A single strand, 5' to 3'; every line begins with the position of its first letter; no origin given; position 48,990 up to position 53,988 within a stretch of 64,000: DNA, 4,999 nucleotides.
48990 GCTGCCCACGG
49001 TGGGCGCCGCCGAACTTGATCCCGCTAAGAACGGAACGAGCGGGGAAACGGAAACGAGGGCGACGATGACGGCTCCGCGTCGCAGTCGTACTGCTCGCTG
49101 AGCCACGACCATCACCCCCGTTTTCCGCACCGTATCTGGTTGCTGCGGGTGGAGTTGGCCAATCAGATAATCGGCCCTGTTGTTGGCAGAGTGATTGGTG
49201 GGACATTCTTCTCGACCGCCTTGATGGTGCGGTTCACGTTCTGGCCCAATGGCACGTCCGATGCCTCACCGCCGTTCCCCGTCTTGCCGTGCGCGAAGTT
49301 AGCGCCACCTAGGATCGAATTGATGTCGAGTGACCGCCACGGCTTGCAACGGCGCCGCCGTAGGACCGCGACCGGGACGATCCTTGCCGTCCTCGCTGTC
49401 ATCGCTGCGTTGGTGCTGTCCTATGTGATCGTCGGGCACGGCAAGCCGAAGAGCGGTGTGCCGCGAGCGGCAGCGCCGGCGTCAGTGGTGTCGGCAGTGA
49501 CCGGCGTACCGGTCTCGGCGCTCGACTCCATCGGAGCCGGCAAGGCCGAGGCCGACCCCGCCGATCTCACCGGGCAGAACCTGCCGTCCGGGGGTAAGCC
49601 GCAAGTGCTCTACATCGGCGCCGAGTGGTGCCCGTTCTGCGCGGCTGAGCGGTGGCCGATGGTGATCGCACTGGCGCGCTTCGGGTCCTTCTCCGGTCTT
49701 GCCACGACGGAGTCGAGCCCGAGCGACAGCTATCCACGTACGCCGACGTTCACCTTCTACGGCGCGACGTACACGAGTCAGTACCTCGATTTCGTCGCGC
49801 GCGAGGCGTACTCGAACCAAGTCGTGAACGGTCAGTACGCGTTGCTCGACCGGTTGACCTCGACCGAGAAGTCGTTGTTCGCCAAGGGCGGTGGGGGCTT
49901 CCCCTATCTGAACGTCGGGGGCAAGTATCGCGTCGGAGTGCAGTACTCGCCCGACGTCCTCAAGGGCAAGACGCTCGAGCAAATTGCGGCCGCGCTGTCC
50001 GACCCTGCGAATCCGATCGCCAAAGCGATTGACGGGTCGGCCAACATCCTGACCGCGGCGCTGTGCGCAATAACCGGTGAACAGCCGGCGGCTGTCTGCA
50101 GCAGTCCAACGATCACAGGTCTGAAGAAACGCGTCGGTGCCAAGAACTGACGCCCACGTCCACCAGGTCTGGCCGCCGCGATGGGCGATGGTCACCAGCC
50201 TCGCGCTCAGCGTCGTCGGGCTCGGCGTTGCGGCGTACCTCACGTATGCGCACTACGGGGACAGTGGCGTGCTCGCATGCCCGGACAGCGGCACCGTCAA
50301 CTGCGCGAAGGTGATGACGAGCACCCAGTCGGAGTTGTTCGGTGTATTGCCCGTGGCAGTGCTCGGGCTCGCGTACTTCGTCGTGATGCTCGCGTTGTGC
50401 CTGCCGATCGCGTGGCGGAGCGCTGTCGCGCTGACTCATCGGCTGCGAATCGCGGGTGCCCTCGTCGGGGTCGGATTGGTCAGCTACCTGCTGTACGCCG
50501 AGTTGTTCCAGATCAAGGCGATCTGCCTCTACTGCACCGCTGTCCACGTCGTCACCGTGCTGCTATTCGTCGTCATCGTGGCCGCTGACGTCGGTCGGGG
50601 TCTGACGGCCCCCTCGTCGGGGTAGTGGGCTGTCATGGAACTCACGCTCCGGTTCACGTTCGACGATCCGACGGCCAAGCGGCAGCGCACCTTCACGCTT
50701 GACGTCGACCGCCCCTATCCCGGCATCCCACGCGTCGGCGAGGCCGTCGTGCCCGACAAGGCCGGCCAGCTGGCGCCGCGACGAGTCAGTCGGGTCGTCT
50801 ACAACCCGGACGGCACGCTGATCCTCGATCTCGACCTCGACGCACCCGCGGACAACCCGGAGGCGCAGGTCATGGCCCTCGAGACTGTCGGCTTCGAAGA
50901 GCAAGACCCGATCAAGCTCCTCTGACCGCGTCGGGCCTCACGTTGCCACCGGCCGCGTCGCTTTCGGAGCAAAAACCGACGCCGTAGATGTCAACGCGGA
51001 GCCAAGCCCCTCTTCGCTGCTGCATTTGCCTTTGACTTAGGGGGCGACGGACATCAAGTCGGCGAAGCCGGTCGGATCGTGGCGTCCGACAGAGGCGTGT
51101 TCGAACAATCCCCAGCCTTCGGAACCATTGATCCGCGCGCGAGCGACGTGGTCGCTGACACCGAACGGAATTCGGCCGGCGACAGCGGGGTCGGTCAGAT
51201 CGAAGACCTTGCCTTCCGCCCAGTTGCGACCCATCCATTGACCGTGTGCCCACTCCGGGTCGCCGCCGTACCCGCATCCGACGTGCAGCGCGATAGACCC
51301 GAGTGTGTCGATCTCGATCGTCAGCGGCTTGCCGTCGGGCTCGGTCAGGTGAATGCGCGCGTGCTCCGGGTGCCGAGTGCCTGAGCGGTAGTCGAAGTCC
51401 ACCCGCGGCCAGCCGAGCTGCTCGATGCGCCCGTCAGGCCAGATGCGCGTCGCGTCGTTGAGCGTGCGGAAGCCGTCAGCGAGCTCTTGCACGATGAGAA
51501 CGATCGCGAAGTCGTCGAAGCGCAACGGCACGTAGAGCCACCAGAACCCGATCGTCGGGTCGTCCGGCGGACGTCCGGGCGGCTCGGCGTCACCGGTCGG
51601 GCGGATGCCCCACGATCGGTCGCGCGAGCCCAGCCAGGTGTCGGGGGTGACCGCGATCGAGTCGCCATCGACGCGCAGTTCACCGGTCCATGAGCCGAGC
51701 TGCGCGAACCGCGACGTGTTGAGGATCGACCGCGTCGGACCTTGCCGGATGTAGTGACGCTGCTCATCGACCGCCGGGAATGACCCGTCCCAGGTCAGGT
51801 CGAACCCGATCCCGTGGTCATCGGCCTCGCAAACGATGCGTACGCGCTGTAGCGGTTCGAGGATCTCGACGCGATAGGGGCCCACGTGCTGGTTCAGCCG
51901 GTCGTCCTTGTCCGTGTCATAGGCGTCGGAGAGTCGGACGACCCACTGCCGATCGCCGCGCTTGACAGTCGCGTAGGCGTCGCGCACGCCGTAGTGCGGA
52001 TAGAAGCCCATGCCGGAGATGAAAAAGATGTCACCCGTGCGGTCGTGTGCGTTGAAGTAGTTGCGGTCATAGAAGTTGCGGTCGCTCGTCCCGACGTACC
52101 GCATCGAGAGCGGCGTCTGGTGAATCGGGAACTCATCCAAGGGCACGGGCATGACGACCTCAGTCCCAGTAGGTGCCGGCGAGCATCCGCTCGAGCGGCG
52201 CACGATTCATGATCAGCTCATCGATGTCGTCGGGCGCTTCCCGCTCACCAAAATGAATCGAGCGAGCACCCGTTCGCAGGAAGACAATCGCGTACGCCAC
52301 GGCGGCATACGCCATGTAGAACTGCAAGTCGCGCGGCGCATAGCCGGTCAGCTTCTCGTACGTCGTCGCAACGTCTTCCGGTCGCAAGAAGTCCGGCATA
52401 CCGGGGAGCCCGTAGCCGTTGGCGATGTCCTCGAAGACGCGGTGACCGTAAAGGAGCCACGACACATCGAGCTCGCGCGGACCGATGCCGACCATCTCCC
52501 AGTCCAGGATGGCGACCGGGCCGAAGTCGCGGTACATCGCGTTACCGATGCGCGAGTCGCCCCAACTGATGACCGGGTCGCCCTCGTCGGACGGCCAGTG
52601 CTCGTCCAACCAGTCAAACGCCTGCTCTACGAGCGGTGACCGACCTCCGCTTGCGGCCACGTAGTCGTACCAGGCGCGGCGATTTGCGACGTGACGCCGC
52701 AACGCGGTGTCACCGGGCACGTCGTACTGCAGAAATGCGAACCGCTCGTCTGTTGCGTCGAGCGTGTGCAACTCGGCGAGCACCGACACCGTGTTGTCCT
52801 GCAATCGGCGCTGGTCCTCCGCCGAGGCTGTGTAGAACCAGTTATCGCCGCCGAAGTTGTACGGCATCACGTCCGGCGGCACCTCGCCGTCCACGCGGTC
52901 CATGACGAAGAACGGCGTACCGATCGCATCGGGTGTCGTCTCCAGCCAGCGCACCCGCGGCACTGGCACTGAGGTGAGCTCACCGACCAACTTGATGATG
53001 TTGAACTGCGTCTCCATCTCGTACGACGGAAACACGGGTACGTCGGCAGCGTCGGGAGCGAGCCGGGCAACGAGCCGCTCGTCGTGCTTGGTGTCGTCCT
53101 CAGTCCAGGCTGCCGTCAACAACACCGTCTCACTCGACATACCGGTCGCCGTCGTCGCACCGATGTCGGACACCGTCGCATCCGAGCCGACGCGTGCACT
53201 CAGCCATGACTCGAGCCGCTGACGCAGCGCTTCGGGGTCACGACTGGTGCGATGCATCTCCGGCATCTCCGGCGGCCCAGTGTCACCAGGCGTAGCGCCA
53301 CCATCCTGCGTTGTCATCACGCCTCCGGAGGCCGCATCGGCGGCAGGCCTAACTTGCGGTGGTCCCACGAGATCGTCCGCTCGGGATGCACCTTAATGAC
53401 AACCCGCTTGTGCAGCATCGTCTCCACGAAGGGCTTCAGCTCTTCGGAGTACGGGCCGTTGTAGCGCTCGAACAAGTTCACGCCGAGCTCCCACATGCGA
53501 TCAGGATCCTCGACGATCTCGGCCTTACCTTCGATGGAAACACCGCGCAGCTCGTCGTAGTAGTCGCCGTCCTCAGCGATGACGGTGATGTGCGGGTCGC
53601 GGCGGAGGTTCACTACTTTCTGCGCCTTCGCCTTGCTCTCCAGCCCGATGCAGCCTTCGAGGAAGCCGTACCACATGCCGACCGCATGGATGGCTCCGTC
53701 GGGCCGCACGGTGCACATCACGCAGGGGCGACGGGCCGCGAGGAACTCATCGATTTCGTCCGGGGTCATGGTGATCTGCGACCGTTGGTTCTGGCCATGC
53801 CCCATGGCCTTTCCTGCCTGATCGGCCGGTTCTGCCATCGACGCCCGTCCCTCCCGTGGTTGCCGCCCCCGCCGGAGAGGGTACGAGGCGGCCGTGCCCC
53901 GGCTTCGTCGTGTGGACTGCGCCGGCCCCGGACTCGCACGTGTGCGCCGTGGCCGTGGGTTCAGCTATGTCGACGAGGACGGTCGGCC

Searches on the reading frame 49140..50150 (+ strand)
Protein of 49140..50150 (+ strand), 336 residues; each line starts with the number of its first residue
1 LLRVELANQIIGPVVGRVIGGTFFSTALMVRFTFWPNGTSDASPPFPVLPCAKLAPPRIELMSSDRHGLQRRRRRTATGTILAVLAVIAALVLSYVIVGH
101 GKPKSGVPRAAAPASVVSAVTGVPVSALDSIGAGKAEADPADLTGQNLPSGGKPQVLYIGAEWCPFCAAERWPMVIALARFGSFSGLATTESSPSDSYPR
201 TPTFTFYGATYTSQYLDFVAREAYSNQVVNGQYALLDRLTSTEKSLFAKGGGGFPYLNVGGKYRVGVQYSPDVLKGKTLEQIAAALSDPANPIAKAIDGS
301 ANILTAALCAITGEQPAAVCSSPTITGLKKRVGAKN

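Call 9: search_protein_families(library=pfam, max_evalue=0.001, proteins=[window:49140-50150:+])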
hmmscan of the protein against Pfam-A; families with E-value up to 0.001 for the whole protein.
window:49140-50150:+ (336 aa): 1 family
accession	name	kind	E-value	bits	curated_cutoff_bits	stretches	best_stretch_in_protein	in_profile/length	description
PF06053.17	DUF929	-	3.2e-27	95.9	24.6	1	143-229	5-97/205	Domain of unknown function (DUF929)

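Call 14: find_related_loci(query=window:49140-50150:+, collection=genome_contigs, flank=10000)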
Query window:49140-50150:+ (336 aa) in genome_contigs; peptide patterns used: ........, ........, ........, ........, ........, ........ (x = any residue, [..] = any of these).
146 stretches matched a pattern; 35 encode a relative of the query (tblastn E <= 1e-3); 35 distinct loci.
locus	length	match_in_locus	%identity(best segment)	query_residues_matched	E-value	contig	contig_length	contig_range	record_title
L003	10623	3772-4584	48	71-332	2e-79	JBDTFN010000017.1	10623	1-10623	MAG: Jatrophihabitans sp. isolate cluster2_bin.228 k127_5646588, whole genome shotgun sequence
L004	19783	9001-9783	53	70-326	4e-76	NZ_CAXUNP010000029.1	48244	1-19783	MAG: uncultured Jatrophihabitans sp. isolate public_SRR14722143_metawrap_bin.1 public_SRR14722143_metawrap_bin.1_29, who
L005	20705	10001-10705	51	98-322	4e-75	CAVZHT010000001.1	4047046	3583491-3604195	MAG: uncultured Actinomycetota bacterium isolate MFD02416.bin.2.40 genome assembly, contig: contig_20215, whole genome s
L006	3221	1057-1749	52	99-326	6e-72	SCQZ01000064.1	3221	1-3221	MAG: Jatrophihabitans sp. isolate FW021_bin.43 FW021_bin.43-7342, whole genome shotgun sequence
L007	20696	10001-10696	50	108-326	1e-67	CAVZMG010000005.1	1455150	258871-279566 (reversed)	MAG: uncultured Actinomycetes bacterium isolate MFD02134.bin.1.239 genome assembly, contig: contig_3430, whole genome sh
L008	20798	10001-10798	45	65-332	7e-66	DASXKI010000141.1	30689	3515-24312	MAG TPA_asm: Streptosporangiaceae bacterium isolate SMAG_U5272 k141_681163, whole genome shotgun sequence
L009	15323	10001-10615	48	115-322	2e-65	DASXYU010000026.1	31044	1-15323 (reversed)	MAG TPA_asm: Jatrophihabitans sp. isolate SMAG_U4833 k141_158777, whole genome shotgun sequence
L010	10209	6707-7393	49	107-328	3e-65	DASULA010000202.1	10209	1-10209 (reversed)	MAG TPA_asm: Mycobacteriales bacterium isolate SMAG_U1532 k141_167262, whole genome shotgun sequence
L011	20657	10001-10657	51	109-325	2e-64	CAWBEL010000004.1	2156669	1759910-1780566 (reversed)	MAG: uncultured Actinomycetota bacterium isolate MFD01213.bin.3.8 genome assembly, contig: contig_8380, whole genome sho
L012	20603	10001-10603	52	123-322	1e-63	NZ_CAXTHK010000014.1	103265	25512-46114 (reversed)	MAG: uncultured Jatrophihabitans sp. isolate public_SRR11456914_metawrap_bin.17 public_SRR11456914_metawrap_bin.17_14, w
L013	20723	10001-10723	46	97-329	2e-62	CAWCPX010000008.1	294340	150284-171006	MAG: uncultured Actinomycetota bacterium isolate MFD04967.bin.2.99 genome assembly, contig: contig_48762, whole genome s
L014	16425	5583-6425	39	62-333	8e-61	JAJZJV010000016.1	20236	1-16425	MAG: Candidatus Micrarchaeota archaeon isolate LSA5.bin73 NODE_3772_length_20236_cov_4.726839, whole genome shotgun sequ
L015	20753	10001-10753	43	109-335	5e-59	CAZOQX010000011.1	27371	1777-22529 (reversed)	MAG TPA_asm: uncultured Candidatus Saccharibacteria bacterium isolate SRP200132_co1_772 genome assembly, contig: NODE_29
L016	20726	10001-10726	44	97-326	2e-57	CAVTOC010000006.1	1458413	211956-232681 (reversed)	MAG: uncultured Actinomycetes bacterium isolate MFD00822.bin.2.15 genome assembly, contig: contig_56632, whole genome sh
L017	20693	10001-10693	43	100-332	7e-56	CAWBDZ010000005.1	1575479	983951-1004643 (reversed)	MAG: uncultured Actinomycetota bacterium isolate MFD00731.bin.1.245 genome assembly, contig: contig_18441, whole genome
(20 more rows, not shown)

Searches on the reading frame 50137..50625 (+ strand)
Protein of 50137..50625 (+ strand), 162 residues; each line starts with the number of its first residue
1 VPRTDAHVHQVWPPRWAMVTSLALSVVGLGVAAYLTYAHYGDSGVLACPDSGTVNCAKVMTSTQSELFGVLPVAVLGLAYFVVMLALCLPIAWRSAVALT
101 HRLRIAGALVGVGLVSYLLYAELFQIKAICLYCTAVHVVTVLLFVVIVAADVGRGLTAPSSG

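Call 9: search_protein_families(library=pfam, max_evalue=0.001, proteins=[window:50137-50625:+])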
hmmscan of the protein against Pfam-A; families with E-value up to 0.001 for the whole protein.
window:50137-50625:+ (162 aa): 1 family
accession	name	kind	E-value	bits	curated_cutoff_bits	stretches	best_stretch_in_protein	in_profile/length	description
PF07884.19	VKOR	-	2.1e-28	99.6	27.5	1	21-147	3-133/134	Vitamin K epoxide reductase family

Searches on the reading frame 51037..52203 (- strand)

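Call 9: search_protein_families(library=pfam, max_evalue=0.001, proteins=[window:51037-52203:-])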
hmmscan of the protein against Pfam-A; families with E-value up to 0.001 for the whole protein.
window:51037-52203:- (388 aa): 1 family
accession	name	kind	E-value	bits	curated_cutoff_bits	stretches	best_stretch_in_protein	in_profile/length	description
PF23212.2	DUF7064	-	3.1e-05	24.7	24.7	0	224-319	10-102/126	Domain of unknown function (DUF7064)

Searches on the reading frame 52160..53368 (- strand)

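Call 102: search_protein_families(library=pfam, max_evalue=0.001, proteins=[window:52160-53368:-])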
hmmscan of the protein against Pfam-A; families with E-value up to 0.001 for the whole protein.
window:52160-53368:- (402 aa): 1 family
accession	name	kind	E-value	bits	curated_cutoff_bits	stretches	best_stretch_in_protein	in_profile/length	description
PF01636.29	APH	-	5.1e-25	89.1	23.2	1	93-323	18-231/239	Phosphotransferase enzyme family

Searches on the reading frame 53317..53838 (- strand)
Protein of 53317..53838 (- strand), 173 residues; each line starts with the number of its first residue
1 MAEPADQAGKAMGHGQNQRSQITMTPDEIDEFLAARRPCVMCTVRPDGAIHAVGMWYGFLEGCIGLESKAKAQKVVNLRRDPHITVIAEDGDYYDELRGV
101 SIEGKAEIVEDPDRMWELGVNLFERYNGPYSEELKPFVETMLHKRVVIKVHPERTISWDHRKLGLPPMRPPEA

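Call 102: search_protein_families(library=pfam, max_evalue=0.001, proteins=[window:53317-53838:-])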
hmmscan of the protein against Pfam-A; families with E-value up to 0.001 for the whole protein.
window:53317-53838:- (173 aa): 2 families
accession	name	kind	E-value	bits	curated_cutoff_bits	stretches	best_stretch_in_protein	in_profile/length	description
PF01243.27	PNPOx_N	-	1.4e-17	64.6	28.1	1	26-158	2-119/120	Pyridoxamine 5'-phosphate oxidase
PF12900.13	Pyridox_ox_2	-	8.3e-06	26.3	27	1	26-154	2-135/140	Pyridoxamine 5'-phosphate oxidase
